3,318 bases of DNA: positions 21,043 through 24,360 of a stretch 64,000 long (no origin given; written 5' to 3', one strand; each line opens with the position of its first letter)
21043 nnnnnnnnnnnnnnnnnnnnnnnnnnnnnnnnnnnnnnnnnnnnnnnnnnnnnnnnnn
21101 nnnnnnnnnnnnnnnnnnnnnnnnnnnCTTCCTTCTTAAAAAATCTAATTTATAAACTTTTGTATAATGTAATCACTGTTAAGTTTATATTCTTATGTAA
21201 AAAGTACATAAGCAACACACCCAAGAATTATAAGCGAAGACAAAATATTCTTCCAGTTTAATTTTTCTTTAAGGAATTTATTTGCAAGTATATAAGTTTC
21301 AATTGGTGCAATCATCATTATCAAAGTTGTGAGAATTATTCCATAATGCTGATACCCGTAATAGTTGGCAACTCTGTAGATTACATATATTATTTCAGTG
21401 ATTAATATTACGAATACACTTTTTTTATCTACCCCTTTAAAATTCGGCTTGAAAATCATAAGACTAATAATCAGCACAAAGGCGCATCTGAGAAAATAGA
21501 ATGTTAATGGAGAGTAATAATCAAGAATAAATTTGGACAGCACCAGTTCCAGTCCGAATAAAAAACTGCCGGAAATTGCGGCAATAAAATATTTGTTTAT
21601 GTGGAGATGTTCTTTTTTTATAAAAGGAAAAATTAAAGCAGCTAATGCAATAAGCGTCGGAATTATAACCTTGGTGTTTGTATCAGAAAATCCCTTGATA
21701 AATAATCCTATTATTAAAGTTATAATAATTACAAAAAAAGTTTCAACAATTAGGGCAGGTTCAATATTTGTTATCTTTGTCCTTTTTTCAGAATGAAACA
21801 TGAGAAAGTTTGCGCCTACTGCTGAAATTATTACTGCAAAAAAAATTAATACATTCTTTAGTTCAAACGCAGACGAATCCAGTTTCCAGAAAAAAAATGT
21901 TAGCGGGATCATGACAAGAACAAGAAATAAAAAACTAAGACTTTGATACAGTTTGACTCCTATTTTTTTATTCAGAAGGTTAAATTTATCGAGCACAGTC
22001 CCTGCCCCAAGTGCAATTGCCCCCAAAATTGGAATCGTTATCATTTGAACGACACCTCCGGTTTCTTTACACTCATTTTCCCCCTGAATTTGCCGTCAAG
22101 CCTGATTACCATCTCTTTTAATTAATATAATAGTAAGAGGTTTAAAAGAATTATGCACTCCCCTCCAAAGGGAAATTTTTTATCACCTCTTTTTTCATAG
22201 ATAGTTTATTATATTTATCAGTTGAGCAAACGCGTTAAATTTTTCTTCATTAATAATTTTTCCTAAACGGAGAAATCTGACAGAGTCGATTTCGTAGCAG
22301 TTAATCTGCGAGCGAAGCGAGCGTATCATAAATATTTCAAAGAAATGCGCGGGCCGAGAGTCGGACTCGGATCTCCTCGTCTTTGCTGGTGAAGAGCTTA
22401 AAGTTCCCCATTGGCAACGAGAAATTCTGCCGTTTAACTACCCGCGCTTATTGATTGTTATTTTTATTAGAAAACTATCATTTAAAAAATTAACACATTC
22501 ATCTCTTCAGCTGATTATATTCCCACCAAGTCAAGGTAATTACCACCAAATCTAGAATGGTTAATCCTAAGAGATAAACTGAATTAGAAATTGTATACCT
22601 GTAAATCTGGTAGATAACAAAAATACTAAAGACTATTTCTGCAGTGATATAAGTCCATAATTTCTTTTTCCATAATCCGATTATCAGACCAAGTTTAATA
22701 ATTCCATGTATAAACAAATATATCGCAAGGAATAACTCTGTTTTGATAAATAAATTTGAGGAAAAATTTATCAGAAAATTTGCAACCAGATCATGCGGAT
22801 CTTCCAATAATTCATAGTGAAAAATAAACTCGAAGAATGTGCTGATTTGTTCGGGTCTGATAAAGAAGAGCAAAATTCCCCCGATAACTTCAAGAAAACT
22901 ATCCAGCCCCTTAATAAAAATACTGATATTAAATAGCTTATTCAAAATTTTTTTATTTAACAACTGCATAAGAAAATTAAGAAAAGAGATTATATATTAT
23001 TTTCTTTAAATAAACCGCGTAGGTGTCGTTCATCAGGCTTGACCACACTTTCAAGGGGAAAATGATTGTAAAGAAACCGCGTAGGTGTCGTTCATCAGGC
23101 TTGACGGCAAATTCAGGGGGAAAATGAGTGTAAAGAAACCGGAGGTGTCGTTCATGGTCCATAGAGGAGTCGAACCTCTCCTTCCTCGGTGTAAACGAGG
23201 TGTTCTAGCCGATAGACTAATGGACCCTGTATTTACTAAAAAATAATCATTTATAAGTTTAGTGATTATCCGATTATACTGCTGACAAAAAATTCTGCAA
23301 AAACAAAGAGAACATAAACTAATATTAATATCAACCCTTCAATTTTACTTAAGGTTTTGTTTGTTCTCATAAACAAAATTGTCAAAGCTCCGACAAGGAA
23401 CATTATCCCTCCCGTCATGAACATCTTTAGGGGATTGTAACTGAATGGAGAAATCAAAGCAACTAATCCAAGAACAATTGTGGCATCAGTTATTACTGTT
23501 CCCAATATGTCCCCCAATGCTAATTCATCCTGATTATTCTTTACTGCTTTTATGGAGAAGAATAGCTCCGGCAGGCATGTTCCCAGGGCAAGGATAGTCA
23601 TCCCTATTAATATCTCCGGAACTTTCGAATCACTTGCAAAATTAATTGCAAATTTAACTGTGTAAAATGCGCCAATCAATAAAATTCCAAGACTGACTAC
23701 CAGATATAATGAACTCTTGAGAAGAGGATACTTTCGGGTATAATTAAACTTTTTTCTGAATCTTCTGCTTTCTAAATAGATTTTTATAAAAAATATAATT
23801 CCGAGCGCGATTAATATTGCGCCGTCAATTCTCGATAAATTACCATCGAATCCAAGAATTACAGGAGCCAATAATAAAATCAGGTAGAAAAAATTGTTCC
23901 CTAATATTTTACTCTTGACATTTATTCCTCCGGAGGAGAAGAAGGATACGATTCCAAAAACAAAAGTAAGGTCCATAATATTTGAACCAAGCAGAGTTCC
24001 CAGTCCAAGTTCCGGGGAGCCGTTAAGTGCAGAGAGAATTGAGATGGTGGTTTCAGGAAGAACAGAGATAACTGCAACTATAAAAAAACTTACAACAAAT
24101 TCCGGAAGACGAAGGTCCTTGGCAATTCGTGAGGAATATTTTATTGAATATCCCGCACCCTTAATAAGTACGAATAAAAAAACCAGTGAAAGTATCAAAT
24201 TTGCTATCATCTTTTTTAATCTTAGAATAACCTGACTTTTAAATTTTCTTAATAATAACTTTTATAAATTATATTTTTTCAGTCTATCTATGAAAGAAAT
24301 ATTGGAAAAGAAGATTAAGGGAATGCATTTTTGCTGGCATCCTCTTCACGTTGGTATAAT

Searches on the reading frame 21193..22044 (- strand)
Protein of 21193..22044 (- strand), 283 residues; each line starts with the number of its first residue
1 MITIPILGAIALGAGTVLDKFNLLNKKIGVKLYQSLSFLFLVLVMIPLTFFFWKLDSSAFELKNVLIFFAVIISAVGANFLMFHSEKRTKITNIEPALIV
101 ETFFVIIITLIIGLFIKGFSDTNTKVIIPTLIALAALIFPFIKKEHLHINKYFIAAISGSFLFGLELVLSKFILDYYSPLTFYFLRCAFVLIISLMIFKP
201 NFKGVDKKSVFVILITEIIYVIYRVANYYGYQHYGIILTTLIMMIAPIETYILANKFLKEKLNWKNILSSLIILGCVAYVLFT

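Call 12: search_protein_families(library=pfam, proteins=[window:21193-22044:-])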
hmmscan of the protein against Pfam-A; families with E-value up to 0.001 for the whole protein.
window:21193-22044:- (283 aa): 1 family
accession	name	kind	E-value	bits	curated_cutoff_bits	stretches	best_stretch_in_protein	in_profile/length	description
PF00892.27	EamA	-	9.5e-13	49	28.2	1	153-280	4-133/135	EamA-like transporter family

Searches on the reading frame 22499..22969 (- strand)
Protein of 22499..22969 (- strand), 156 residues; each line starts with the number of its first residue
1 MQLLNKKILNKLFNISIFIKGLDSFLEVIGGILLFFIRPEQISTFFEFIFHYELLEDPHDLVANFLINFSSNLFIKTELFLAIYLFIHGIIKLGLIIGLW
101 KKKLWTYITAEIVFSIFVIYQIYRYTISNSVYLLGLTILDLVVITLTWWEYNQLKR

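Call 12: search_protein_families(library=pfam, proteins=[window:22499-22969:-])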
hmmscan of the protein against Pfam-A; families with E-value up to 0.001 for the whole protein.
window:22499-22969:- (156 aa): 1 family
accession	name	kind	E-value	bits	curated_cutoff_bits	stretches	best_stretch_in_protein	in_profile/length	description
PF09900.14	DUF2127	-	6.7e-30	104.6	24.3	1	13-151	2-140/140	Predicted membrane protein (DUF2127)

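Call 14: find_encoding_contigs(protein=window:22499-22969:-, flank=10000, max_places=10)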
Protein window:22499-22969:- (156 aa): 8 contigs read that carry it; 3 places shown.
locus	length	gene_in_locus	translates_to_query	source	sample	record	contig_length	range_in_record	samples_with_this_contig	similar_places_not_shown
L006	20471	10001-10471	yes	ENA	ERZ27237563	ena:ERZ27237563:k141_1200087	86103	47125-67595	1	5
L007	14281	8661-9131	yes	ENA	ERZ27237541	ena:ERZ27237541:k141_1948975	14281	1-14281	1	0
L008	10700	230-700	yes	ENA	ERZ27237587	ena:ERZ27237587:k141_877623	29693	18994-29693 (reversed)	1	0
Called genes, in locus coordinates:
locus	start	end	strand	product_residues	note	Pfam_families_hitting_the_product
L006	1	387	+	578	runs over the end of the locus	PF01261:AP_endonuc_2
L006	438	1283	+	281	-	PF01909:NTP_transf_2 (weak), PF18765:Polbeta (weak)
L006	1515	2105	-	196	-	-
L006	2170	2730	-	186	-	PF00252:Ribosomal_L16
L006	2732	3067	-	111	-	-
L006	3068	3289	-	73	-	-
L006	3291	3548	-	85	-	PF01247:Ribosomal_L35Ae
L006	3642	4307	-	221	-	PF00293:NUDIX, PF19368:WHD_AraR, PF21906:WHD_NrtR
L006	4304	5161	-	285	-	-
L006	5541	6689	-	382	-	PF01555:N6_N4_Mtase, PF01170:UPF0020, PF13847:Methyltransf_31 (weak)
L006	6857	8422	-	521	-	PF01909:NTP_transf_2 (weak)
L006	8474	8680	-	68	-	-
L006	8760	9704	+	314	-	PF01699:Na_Ca_ex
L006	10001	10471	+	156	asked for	PF09900:DUF2127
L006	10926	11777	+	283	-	PF00892:EamA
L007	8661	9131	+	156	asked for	PF09900:DUF2127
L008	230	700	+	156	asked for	PF09900:DUF2127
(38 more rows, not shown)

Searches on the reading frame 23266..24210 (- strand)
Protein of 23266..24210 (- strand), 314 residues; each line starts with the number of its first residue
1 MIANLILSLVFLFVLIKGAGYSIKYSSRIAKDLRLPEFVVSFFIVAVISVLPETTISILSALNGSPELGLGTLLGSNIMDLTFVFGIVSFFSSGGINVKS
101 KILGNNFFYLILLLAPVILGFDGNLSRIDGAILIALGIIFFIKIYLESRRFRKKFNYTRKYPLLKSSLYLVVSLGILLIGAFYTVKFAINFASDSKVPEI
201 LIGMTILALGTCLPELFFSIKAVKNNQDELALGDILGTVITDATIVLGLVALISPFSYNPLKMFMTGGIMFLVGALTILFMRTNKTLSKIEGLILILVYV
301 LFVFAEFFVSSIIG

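Call 12: search_protein_families(library=pfam, proteins=[window:23266-24210:-])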
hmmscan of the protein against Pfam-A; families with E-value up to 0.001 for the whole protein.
window:23266-24210:- (314 aa): 1 family
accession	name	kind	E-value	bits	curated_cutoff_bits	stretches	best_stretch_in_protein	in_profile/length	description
PF01699.29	Na_Ca_ex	-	1.9e-44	151.7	24.9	2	167-305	3-148/151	Sodium/calcium exchanger protein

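Call 38: find_homologous_proteins(query=window:23266-24210:-, max_evalue=1e-30)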
Query window:23266-24210:- (314 aa): 575 proteins with E <= 1e-30 among 8000 candidates; the best 120 are listed.
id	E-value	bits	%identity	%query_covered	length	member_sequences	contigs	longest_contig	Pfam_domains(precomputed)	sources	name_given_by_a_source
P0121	3.4e-184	629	100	100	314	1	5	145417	PF01699.30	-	-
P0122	2.3e-151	521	80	100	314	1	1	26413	PF01699.30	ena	-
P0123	3.8e-130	452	69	99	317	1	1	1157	PF01699.30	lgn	-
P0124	6.2e-128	444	69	100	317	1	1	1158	PF01699.30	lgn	-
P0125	1.3e-127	443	69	99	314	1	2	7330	PF06570.17,PF01699.30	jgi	jgi:cation:H+ antiporter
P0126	1.4e-127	443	68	100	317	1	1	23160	PF01699.30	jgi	jgi:cation:H+ antiporter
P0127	5.6e-127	441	68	95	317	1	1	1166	PF01699.30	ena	-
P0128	6.7e-127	441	69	95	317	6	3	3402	PF01699.30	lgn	-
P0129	7.6e-127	441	68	95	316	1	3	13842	PF01699.30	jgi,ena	-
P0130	9.6e-127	440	69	90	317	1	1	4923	PF01699.30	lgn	-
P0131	1.2e-126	440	69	100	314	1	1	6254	PF01699.30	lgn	-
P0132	1.5e-126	440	68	95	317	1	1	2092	PF01699.30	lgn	-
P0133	1.9e-126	440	68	100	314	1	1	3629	PF01699.30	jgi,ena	-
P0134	2.0e-126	439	68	99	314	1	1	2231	PF06570.17,PF01699.30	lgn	-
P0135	2.5e-126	439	68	100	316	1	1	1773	PF01699.30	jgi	-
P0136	3.7e-126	439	68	99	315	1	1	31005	PF01699.30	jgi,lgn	jgi:cation:H+ antiporter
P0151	1.4e-124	433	69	95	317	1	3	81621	PF01699.30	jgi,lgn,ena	-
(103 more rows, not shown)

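Call 39: find_encoding_contigs(protein=P0122, flank=10000, max_places=1)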
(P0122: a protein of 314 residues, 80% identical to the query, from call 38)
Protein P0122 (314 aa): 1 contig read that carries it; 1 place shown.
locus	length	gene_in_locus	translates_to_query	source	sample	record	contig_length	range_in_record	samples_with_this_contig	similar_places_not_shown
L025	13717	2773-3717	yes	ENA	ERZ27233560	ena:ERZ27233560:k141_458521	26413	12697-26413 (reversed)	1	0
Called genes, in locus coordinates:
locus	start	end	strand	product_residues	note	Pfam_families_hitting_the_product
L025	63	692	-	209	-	-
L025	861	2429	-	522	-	PF01909:NTP_transf_2 (weak)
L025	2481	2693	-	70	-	-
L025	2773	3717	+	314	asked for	PF01699:Na_Ca_ex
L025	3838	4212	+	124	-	PF24709:DUF7670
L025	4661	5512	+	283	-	PF00892:EamA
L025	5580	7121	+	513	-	-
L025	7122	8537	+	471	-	PF19077:Big_13 (faint), PF09136:Glucodextran_B (faint), PF02494:HYR (faint), PF16403:Bact_surface_Ig-like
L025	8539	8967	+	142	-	-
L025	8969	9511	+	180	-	-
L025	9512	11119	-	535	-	PF00118:Cpn60_TCP1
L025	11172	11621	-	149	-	-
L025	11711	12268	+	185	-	PF00571:CBS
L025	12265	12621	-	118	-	-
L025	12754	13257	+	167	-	-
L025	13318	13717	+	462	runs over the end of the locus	-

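Call 40: find_encoding_contigs(protein=P0151, flank=10000, max_places=2)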
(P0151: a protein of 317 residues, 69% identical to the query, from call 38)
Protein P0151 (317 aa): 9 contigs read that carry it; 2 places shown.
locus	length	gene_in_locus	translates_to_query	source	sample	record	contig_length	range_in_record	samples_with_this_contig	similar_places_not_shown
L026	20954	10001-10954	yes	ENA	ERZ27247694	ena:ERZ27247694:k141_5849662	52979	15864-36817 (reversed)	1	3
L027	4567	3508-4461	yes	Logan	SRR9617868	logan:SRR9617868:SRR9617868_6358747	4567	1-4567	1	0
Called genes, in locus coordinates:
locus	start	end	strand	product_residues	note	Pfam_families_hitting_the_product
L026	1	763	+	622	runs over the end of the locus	PF00963:Cohesin, PF17963:Big_9 (faint)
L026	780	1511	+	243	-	-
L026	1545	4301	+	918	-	PF00404:Dockerin_1 (faint)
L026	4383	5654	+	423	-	PF18195:GatD_N, PF00710:Asparaginase, PF17763:Asparaginase_C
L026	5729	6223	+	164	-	-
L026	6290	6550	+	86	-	-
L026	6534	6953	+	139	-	-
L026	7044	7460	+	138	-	-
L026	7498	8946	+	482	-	PF02934:GatB_N, PF02637:GatB_Yqey (weak)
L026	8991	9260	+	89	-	-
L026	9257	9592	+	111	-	-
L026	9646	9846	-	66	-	PF23477:zf_Tbcl_2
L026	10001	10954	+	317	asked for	PF01699:Na_Ca_ex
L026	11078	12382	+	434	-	PF01336:tRNA_anti-codon, PF00152:tRNA-synt_2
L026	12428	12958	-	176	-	-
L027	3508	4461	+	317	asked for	PF01699:Na_Ca_ex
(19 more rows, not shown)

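Call 41: find_encoding_contigs(protein=P0136, flank=10000, max_places=1)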
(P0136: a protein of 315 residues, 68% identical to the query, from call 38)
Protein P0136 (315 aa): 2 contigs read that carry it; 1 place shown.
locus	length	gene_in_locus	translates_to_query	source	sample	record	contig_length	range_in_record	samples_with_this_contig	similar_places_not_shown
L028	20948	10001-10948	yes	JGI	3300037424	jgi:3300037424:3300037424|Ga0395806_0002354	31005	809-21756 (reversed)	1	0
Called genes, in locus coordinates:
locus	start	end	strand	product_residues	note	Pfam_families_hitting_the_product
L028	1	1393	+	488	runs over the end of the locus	-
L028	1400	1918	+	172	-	-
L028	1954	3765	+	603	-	PF01261:AP_endonuc_2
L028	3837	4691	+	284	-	PF01909:NTP_transf_2 (weak), PF18765:Polbeta (weak)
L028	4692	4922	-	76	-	-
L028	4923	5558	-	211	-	-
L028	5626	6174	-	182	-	PF00252:Ribosomal_L16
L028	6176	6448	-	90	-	-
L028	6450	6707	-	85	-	PF01247:Ribosomal_L35Ae, PF01782:RimM (faint)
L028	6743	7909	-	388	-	PF01555:N6_N4_Mtase (weak), PF01170:UPF0020, PF13847:Methyltransf_31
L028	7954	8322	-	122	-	-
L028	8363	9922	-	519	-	PF18765:Polbeta (faint), PF01909:NTP_transf_2 (weak)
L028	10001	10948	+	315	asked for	PF01699:Na_Ca_ex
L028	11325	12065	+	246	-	PF01026:TatD_DNase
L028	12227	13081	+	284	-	PF00892:EamA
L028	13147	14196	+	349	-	-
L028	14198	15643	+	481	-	PF05345:He_PIG, PF16403:Bact_surface_Ig-like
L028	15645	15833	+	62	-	-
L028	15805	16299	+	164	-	-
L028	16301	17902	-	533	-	PF00118:Cpn60_TCP1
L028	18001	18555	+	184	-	PF00571:CBS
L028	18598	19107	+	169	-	-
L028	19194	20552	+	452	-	-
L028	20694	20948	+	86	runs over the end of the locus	-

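Call 72: find_encoding_contigs(protein=P0126, flank=10000, max_places=2)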
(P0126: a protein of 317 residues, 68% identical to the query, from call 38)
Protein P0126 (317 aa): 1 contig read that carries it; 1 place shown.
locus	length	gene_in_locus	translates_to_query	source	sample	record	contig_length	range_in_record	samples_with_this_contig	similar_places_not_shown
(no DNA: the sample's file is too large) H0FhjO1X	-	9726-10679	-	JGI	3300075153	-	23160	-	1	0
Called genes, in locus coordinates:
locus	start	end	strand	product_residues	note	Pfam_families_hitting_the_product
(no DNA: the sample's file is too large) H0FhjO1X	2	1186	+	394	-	?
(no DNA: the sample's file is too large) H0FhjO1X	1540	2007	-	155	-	PF04138:GtrA_DPMS_TM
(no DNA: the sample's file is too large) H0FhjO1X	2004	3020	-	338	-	PF00953:Glycos_transf_4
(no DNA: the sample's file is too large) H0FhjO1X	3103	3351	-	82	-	-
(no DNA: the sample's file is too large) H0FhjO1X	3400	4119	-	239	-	-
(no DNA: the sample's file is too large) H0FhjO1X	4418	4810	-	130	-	PF01641:SelR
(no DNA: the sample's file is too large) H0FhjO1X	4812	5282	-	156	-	PF01625:PMSR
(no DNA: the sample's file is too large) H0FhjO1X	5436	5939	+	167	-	-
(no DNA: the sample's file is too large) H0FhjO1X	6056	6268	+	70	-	-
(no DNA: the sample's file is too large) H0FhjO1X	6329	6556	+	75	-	-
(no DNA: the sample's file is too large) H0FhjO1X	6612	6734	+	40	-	-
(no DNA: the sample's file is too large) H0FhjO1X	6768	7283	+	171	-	-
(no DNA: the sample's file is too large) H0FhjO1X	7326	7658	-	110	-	-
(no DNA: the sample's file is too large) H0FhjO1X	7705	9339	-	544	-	PF02310:B12-binding, PF04055:Radical_SAM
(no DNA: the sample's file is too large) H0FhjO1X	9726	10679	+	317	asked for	PF01699:Na_Ca_ex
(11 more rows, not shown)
